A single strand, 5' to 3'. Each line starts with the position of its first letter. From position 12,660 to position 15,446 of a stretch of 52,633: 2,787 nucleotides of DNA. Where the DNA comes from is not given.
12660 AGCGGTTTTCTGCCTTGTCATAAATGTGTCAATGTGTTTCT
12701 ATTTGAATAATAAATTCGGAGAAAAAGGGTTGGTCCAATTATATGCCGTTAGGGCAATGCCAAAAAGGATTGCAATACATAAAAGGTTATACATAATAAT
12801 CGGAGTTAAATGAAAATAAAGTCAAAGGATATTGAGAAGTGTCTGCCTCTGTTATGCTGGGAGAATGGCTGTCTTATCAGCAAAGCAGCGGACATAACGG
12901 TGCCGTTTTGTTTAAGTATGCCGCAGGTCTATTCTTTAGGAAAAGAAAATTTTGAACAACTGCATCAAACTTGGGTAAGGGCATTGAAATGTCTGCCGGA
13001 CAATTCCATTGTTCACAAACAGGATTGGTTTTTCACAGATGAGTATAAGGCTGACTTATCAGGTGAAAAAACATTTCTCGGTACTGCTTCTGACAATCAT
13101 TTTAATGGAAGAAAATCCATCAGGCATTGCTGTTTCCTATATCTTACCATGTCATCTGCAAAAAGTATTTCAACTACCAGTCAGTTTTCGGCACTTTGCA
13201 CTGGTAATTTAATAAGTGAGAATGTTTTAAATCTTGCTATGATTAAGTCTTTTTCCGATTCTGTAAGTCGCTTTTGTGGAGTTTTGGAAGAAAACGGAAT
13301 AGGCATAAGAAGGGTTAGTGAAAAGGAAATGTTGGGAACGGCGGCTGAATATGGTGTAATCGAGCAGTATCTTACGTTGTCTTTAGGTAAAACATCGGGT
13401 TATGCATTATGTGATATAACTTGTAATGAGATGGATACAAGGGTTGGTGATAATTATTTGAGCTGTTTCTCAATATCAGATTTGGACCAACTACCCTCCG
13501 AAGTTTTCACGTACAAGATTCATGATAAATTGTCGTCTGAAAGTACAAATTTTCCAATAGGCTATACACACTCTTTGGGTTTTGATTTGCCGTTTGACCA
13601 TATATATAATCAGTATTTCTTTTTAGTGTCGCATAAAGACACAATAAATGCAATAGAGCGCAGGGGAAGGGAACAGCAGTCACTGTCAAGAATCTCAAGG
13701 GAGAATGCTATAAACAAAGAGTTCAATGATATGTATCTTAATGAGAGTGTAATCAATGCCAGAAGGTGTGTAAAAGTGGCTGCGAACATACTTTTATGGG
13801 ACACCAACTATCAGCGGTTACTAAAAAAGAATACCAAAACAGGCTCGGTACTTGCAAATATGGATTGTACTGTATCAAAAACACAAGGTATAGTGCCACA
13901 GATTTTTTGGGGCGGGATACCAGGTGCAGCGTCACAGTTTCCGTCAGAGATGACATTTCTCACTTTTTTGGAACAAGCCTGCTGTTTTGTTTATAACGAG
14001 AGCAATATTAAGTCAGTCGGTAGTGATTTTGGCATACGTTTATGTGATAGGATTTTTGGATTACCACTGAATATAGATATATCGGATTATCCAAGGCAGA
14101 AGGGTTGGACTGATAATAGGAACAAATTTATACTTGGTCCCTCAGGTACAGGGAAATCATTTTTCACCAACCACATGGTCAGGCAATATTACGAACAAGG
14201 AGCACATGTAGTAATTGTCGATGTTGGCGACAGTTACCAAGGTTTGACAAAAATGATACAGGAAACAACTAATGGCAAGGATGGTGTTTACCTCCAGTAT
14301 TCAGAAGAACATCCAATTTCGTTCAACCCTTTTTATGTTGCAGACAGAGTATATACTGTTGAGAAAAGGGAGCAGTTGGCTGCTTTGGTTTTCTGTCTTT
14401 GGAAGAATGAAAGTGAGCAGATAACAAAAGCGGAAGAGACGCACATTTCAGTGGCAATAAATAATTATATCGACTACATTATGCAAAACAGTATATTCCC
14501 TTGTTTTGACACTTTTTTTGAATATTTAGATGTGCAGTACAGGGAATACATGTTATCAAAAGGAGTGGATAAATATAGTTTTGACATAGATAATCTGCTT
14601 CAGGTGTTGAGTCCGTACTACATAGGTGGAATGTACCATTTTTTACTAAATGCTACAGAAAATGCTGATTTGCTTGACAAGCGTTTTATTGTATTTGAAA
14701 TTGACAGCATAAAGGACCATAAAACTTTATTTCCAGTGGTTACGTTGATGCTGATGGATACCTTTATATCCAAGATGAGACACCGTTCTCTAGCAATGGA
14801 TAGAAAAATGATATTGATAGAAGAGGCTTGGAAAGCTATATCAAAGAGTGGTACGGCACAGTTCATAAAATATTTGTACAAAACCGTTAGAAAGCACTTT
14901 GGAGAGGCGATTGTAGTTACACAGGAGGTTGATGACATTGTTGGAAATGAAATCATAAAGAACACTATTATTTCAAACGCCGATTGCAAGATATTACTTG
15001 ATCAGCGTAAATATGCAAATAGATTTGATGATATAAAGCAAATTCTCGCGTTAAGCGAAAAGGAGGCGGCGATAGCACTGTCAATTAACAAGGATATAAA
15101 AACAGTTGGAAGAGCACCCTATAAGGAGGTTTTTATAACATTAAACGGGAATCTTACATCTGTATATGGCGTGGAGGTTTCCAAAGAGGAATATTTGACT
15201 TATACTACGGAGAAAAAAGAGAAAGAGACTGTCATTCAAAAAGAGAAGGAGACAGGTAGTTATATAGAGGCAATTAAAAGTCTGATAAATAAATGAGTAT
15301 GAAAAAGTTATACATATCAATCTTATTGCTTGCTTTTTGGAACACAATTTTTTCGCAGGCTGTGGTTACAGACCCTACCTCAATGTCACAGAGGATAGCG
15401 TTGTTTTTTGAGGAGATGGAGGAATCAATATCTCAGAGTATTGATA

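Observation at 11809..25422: Intact-looking Bacteroidetes T4SS core (traE-traO) with no relaxase, coupling protein, TraA-D, primase or integrase, lodged between housekeeping genes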

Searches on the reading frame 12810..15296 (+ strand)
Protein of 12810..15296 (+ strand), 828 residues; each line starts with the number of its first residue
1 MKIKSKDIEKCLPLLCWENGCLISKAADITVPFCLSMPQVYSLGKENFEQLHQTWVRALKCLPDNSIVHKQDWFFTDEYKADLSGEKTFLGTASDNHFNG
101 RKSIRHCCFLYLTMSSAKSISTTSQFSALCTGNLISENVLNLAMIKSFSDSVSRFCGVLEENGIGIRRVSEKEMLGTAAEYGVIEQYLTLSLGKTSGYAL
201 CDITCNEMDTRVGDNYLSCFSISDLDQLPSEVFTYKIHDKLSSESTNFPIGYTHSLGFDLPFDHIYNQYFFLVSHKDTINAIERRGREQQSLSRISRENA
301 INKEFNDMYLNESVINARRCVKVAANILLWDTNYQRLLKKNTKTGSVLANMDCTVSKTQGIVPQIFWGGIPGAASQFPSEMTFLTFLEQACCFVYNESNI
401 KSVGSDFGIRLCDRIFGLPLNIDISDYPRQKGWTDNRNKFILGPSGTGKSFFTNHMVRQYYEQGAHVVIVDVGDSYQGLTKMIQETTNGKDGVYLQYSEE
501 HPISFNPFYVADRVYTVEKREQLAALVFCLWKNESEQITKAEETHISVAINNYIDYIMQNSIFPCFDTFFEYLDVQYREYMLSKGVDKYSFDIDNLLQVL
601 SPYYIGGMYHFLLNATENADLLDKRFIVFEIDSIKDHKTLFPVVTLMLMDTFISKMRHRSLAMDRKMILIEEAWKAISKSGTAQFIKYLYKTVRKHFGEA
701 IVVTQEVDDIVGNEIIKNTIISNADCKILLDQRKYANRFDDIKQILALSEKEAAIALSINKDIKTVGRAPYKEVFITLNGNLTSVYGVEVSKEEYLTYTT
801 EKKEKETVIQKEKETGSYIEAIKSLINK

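Call 5: search_protein_families(library=pfam, proteins=[window:12810-15296:+], max_evalue=0.01)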
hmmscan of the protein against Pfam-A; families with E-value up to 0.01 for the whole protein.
window:12810-15296:+ (828 aa): 9 families
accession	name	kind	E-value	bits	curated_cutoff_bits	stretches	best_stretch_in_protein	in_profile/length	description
PF19044.6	P-loop_TraG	-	8.8e-176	585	25.8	1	408-827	1-411/413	TraG P-loop domain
PF12991.12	DUF3875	-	6.8e-15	55.2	27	1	3-52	3-52/53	Domain of unknown function, B. Theta Gene description (DUF3875)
PF12846.13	AAA_10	-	7.1e-09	35.6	27.5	1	434-537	19-119/362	AAA-like domain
PF01935.23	DUF87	-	2e-05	25.2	23.2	1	441-488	28-72/220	Helicase HerA, central domain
PF00006.31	ATP-synt_ab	-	0.00022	21.3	29.5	0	440-489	18-66/213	ATP synthase alpha/beta family, nucleotide-binding domain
PF13401.12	AAA_22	-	0.0035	18.1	27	0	440-476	9-45/130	AAA domain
PF20720.3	nSTAND3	-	0.0046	17.1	27.2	0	435-485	16-63/155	Novel STAND NTPase 3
PF06745.19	ATPase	-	0.006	16.4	26.6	0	430-484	13-68/231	KaiC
PF10412.15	TrwB_AAD_bind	-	0.0087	15.4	20.5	0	436-473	15-52/387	Type IV secretion-system coupling protein DNA-binding domain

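Call 6: search_protein_families(library=ncbifam, proteins=[window:12810-15296:+], max_evalue=0.01)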
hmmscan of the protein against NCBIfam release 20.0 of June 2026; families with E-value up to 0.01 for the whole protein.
window:12810-15296:+ (828 aa): 11 families
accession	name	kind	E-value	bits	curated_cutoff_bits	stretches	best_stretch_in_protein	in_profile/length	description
TIGR03783.1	Bac_Flav_CT_G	subfamily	9.5e-284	943.3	261.55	1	3-826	5-826/829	TraG family conjugative transposon ATPase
TIGR02746.1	TraC-F-type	equivalog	2e-52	178.2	567.05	1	434-828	428-799/800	type IV secretion system protein TraC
TIGR00929.1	VirB4_CagE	subfamily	9.1e-28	96.9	643.1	1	436-755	437-723/792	VirB4 family type IV secretion/conjugal transfer ATPase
NF010278.0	PRK13721.1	subfamily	1.1e-24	86.4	1177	1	434-734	477-763/874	type IV secretion system protein TraC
NF010447.0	PRK13873.1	equivalog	3e-19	68.4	1020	2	595-754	574-727/815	conjugal transfer protein TrbE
NF045971.1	conju_CD1110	equivalog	1.1e-17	63.6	325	1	434-753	413-712/752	VirB4-like conjugal transfer ATPase, CD1110 family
NF045975.1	VirB4_plasma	equivalog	7.8e-17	60.3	590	1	431-731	510-831/894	Mbov_0397 family ICE element conjugal transfer ATPase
NF010466.0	PRK13891.1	subfamily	2.3e-11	42.3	1322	1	595-733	623-755/852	conjugal transfer protein TrbE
NF010473.0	PRK13898.1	equivalog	1.2e-08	33.5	1050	1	438-754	449-729/801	type IV secretion system ATPase VirB4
NF010404.0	PRK13830.1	subfamily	1.5e-05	22.9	810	1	596-717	589-705/818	conjugal transfer protein TrbE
TIGR03744.1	traC_PFL_4706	equivalog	0.00019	19.4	520.6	1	434-521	472-558/892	conjugative transfer ATPase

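Call 16: find_homologous_proteins(query=window:12810-15296:+, max_evalue=1e-50)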
Query window:12810-15296:+ (828 aa): 6652 proteins with E <= 1e-50 among 8000 candidates; the best 120 are listed.
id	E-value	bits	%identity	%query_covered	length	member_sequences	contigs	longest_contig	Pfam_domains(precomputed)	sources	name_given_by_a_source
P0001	0.0e+0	1779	93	100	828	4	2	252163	PF19044.7,PF12991.13,PF12846.14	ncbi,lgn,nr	ncbi:MAG: TraG family conjugative transposon ATPase [Paludibacteraceae bacterium]|nr:TraG family con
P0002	0.0e+0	1684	87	100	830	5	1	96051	PF19044.7,PF12991.13,PF12846.14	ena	-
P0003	0.0e+0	1401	73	100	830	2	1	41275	PF19044.7,PF01935.24,PF12991.13,PF12846.14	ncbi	-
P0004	0.0e+0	1393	71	100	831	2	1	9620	PF19044.7,PF01935.24,PF12991.13,PF12846.14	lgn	-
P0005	0.0e+0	1382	71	100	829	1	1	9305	PF19044.7,PF01935.24,PF12991.13,PF12846.14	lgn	-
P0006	0.0e+0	1370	70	100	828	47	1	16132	PF19044.7,PF12991.13,PF12846.14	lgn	-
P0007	0.0e+0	1352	69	100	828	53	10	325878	PF19044.7,PF12991.13,PF12846.14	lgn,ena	-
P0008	0.0e+0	1350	69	100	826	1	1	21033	PF19044.7,PF01935.24,PF12991.13,PF12846.14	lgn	-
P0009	0.0e+0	1337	70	99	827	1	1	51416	PF19044.7,PF12991.13,PF12846.14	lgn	-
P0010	0.0e+0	1329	69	100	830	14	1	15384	PF19044.7,PF01935.24,PF12991.13,PF12846.14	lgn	-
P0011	0.0e+0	1325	69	100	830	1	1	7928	PF19044.7,PF12991.13,PF12846.14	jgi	-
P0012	0.0e+0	1309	68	99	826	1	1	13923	PF19044.7,PF12991.13,PF12846.14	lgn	-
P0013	0.0e+0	1282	68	100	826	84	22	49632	PF19044.7,PF01935.24,PF12991.13,PF12846.14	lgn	-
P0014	0.0e+0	1269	67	100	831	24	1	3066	PF19044.7,PF12991.13,PF12846.14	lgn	-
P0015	0.0e+0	1266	66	100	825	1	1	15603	PF19044.7,PF12991.13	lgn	-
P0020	0.0e+0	1172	62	99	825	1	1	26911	PF19044.7,PF12991.13,PF12846.14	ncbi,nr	ncbi:MAG: TraG family conjugative transposon ATPase [Paludibacteraceae bacterium]|nr:TraG family con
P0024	0.0e+0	1123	59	100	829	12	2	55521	PF19044.7,PF12991.13,PF12846.14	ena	-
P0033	0.0e+0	1096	58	100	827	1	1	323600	PF19044.7,PF01935.24,PF12991.13,PF12846.14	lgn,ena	-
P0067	0.0e+0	1064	57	99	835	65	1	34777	PF19044.7,PF01935.24,PF12991.13,PF12846.14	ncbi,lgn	-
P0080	0.0e+0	1029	55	99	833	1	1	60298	PF19044.7,PF12991.13,PF12846.14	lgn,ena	-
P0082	0.0e+0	1025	56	99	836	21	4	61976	PF19044.7,PF12991.13,PF12846.14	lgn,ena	-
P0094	4.2e-287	973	54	100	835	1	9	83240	PF19044.7,PF12991.13,PF12846.14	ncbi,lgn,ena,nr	ncbi:MAG: TraG family conjugative transposon ATPase [Paludibacteraceae bacterium]|nr:TraG family con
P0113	5.4e-263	893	51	99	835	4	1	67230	PF19044.7,PF12991.13,PF12846.14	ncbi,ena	-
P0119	1.3e-257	875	50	99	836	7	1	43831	PF19044.7,PF12991.13,PF12846.14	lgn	-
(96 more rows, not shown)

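Call 17: find_encoding_contigs(protein=P0033, flank=10000, max_places=2)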
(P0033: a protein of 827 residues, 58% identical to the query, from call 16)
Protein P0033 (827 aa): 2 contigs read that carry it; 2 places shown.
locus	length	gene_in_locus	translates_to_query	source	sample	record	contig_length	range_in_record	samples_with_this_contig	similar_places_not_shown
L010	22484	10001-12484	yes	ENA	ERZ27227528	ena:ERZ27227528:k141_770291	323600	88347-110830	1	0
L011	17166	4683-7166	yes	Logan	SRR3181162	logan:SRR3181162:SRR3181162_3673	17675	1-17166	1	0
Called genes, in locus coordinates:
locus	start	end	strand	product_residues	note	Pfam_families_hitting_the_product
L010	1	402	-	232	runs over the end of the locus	PF00072:Response_reg, PF00486:Trans_reg_C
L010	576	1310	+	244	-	-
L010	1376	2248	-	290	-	PF01791:DeoC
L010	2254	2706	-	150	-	PF02580:Tyr_Deacylase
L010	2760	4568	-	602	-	PF01541:GIY-YIG, PF27096:UvrC_M, PF22920:UvrC_RNaseH, PF08459:UvrC_RNaseH_dom, PF14520:HHH_5 (weak)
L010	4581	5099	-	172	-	PF00156:Pribosyltran, PF14681:UPRTase (faint)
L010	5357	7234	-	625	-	PF01134:GIDA, PF12831:FAD_oxidored (weak), PF21680:GIDA_C_1st, PF13932:SAM_GIDA_C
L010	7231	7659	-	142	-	PF02130:YbeY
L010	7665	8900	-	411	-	PF07670:Gate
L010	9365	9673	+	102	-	PF13572:DUF4134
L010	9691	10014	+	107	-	PF13571:DUF4133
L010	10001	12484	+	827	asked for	PF12991:DUF3875, PF19044:P-loop_TraG, PF01935:DUF87 (weak), PF12846:AAA_10 (weak)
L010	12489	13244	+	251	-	-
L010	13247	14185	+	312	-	PF07863:CtnDOT_TraJ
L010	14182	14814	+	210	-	-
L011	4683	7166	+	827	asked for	PF12991:DUF3875, PF19044:P-loop_TraG, PF01935:DUF87 (weak), PF12846:AAA_10 (weak)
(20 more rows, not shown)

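Call 18: find_encoding_contigs(protein=P0094, flank=10000, max_places=2)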
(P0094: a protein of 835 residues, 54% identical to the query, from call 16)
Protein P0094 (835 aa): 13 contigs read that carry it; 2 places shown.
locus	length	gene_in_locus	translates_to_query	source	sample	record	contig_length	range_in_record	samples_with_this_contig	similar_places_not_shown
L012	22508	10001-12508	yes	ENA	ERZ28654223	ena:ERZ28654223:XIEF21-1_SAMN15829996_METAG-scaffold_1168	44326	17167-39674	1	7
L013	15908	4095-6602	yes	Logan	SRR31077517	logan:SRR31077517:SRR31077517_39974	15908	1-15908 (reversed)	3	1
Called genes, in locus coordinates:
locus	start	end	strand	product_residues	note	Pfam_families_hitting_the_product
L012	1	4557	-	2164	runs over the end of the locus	PF13927:Ig_3 (faint), PF19081:Ig_7 (faint), PF07679:I-set (faint), PF13585:CHU_C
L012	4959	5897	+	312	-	PF12784:PDDEXK_2, PF27070:HTH_Rpn_C (faint)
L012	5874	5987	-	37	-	-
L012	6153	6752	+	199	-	-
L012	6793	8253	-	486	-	-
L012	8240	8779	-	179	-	-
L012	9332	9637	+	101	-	PF13572:DUF4134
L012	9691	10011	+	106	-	PF13571:DUF4133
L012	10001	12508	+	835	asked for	PF12991:DUF3875, PF19044:P-loop_TraG, PF12846:AAA_10 (faint)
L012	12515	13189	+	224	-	-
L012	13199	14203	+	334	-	PF07863:CtnDOT_TraJ, PF04610:TrbL (weak)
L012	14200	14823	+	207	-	-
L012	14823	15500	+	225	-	-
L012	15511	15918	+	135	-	-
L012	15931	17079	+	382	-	PF12508:Transposon_TraM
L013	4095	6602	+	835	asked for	PF12991:DUF3875, PF19044:P-loop_TraG, PF12846:AAA_10 (faint)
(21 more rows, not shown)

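Call 19: find_encoding_contigs(protein=P0113, flank=10000, max_places=1)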
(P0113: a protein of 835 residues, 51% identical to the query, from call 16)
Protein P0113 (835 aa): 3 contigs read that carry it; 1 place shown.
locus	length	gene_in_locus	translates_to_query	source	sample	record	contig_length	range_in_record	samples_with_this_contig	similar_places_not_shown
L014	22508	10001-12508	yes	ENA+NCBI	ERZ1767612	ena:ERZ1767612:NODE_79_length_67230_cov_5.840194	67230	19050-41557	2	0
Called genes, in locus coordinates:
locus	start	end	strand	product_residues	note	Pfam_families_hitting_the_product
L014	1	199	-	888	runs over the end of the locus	PF13734:Inhibitor_I69 (weak), PF01640:Peptidase_C10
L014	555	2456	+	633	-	-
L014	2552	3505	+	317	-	PF14253:AbiH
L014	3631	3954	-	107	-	-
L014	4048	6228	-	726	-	PF03432:Relaxase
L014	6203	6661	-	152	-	PF19514:MobC_2 (weak)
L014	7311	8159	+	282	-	PF01656:CbiA, PF09140:MipZ (weak), PF10609:ParA (weak), PF13614:AAA_31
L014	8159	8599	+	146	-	-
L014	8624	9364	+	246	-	-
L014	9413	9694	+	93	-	PF13572:DUF4134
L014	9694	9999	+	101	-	PF13571:DUF4133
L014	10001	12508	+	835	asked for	PF12991:DUF3875, PF19044:P-loop_TraG, PF12846:AAA_10 (faint)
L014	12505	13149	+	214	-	-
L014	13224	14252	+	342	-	PF07863:CtnDOT_TraJ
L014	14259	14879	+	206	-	-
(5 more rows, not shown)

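Call 20: find_encoding_contigs(protein=P0119, flank=10000, max_places=1)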
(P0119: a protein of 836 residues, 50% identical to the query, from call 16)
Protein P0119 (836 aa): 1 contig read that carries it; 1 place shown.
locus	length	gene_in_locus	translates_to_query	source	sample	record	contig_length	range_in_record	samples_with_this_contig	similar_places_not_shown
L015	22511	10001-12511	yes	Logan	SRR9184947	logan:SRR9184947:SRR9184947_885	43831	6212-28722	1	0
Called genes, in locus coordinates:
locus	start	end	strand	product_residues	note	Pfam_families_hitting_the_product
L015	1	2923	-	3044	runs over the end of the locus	?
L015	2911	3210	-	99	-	-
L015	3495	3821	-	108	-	-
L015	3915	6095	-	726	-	PF03432:Relaxase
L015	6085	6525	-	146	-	PF19514:MobC_2, PF21983:NikA-like (weak)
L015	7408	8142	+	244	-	PF01656:CbiA, PF09140:MipZ, PF10609:ParA (weak), PF13614:AAA_31 (weak)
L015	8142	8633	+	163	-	-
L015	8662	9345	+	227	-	-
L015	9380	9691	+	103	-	PF13572:DUF4134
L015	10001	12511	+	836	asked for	PF12991:DUF3875, PF19044:P-loop_TraG, PF12846:AAA_10 (faint)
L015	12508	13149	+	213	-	-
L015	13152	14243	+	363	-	PF07863:CtnDOT_TraJ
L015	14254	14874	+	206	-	-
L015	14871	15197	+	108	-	-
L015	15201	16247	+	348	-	PF12508:Transposon_TraM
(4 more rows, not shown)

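Call 21: find_encoding_contigs(protein=P0080, flank=10000, max_places=1)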
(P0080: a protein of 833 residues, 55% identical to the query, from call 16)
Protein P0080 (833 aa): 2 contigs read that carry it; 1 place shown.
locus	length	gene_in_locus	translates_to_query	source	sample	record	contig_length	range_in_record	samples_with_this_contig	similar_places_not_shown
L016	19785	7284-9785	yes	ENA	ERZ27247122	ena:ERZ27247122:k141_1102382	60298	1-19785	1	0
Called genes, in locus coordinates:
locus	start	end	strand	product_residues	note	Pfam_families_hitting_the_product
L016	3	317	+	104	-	?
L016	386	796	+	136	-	-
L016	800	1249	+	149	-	PF14058:PcfK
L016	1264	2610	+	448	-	PF14284:PcfJ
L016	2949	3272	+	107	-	PF13560:HTH_31 (weak), PF01381:HTH_3 (weak)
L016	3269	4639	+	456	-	PF13657:Couple_hipA, PF07804:HipA_C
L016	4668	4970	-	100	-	PF01381:HTH_3, PF13443:HTH_26 (weak)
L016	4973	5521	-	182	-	-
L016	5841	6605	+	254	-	-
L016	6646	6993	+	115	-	PF13572:DUF4134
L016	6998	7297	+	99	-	PF13571:DUF4133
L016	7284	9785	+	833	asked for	PF12991:DUF3875, PF12846:AAA_10 (faint), PF19044:P-loop_TraG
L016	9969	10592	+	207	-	-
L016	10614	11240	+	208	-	-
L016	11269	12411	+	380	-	PF07863:CtnDOT_TraJ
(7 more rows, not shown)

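Call 65: find_encoding_contigs(protein=P0020, flank=10000, max_places=1)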
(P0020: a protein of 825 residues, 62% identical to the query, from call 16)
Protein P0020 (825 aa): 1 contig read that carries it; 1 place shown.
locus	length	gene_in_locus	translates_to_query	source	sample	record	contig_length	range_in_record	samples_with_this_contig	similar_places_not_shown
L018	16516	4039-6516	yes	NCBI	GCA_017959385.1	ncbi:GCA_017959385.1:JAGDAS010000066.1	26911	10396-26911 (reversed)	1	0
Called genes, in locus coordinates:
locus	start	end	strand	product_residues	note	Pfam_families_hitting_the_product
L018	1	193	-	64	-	PF01134:GIDA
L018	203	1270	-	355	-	PF00890:FAD_binding_2 (faint), PF01134:GIDA, PF12831:FAD_oxidored (weak)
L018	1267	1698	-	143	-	PF02130:YbeY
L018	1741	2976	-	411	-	PF07670:Gate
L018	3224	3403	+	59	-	-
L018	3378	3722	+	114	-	PF13572:DUF4134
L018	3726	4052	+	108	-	PF13571:DUF4133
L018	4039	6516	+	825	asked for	PF12991:DUF3875, PF19044:P-loop_TraG, PF12846:AAA_10 (faint)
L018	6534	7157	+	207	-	-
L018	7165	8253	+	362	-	PF07863:CtnDOT_TraJ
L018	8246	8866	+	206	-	-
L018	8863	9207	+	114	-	-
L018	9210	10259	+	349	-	PF12508:Transposon_TraM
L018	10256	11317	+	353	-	PF13595:DUF4138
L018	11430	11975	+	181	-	PF12682:Flavodoxin_4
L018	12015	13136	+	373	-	PF00202:Aminotran_3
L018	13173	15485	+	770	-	PF00317:Ribonuc_red_lgN, PF02867:Ribonuc_red_lgC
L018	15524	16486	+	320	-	PF01118:Semialdhyde_dh, PF22698:Semialdhyde_dhC_1, PF02774:Semialdhyde_dhC (faint)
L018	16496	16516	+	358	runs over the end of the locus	PF00696:AA_kinase, PF01472:PUA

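Call 66: find_encoding_contigs(protein=P0024, flank=10000, max_places=1)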
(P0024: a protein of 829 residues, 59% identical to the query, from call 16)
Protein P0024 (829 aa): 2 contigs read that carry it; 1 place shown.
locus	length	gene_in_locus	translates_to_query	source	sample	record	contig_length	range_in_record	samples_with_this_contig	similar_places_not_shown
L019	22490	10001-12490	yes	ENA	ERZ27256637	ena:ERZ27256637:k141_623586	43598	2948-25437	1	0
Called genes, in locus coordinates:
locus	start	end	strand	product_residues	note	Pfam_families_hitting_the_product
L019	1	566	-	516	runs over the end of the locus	PF00072:Response_reg, PF08665:PglZ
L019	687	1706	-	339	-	PF03706:LPG_synthase_TM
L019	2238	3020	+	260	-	PF00398:RrnaAD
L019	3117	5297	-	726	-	PF00270:DEAD, PF00271:Helicase_C, PF16124:RecQ_Zn_bind, PF09382:RQC, PF00570:HRDC, PF21220:RecQ-1-like_HTH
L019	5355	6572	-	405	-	PF06689:zf-C4_ClpX, PF00493:MCM (weak), PF05496:RuvB_N (weak), PF00004:AAA, PF07724:AAA_2, PF07728:AAA_5 (weak), PF10431:ClpB_D2-small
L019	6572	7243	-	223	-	PF00574:CLP_protease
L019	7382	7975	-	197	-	PF01226:Form_Nir_trans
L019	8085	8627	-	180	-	-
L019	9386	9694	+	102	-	PF13572:DUF4134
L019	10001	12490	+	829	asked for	PF12991:DUF3875, PF19044:P-loop_TraG, PF12846:AAA_10 (weak)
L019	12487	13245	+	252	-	-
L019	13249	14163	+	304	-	PF07863:CtnDOT_TraJ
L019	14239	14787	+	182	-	-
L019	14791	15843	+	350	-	PF12508:Transposon_TraM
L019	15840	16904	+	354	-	PF13595:DUF4138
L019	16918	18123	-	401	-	PF01551:Peptidase_M23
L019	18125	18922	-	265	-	PF14125:DUF4292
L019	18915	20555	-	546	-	PF12895:ANAPC3 (faint), PF13371:TPR_9 (faint), PF13424:TPR_12 (faint), PF13431:TPR_17 (faint), PF23914:TPR_CcmH_CycH (weak), PF13414:TPR_11 (weak), PF23914:TPR_CcmH_CycH (weak), PF13181:TPR_8 (weak), +8 more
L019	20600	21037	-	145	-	PF00692:dUTPase, PF22769:DCD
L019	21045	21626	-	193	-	PF00210:Ferritin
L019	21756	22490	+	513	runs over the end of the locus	PF00999:Na_H_Exchanger, PF02080:TrkA_C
